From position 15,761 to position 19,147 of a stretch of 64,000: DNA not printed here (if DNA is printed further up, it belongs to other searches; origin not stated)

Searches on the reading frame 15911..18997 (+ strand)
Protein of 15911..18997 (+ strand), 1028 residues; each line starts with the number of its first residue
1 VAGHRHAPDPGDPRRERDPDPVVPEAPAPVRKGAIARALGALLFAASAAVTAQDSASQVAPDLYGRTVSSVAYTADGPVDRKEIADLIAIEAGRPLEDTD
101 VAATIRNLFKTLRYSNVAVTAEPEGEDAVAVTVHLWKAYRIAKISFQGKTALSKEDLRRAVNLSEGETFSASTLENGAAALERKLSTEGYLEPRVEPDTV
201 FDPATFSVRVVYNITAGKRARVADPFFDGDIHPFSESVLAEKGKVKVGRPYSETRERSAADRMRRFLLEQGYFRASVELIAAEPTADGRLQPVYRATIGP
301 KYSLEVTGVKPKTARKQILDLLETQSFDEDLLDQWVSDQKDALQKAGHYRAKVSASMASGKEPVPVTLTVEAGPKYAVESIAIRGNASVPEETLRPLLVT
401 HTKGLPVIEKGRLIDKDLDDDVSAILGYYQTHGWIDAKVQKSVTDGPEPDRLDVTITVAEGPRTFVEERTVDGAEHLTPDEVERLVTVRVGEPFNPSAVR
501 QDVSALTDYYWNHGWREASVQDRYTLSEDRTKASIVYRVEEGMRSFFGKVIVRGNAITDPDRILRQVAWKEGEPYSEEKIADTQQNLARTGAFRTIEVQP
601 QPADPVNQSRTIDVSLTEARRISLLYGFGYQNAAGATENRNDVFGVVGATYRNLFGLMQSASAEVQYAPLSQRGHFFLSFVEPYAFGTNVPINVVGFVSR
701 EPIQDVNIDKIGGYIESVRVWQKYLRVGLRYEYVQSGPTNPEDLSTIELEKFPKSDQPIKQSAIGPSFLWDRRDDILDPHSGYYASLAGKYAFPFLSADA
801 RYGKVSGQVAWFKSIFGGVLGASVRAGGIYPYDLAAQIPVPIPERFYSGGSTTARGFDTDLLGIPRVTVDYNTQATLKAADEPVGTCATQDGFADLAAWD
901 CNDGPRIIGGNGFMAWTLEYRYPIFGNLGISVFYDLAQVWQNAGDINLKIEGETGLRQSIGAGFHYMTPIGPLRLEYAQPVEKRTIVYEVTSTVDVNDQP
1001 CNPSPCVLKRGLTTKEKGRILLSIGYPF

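Call 11: search_protein_families(library=pfam, proteins=[window:15911-18997:+])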
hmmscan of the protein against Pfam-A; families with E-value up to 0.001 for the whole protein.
window:15911-18997:+ (1028 aa): 5 families
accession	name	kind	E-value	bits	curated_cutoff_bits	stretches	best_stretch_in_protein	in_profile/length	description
PF07244.20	POTRA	-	3e-65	217.3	21.3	5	139-217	1-79/79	Surface antigen variable number repeat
PF01103.29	Omp85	-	2.8e-43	149.1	24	1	653-984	1-309/325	Omp85 superfamily domain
PF08479.16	POTRA_2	-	4.8e-09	36.4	24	0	140-195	2-57/76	POTRA domain, ShlB-type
PF08478.15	POTRA_1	-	1.4e-06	28.9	23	0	140-182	2-44/69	POTRA domain, FtsQ-type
PF17243.7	POTRA_TamA_1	-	0.00046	20.7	26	0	304-371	2-73/74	POTRA domain TamA domain 1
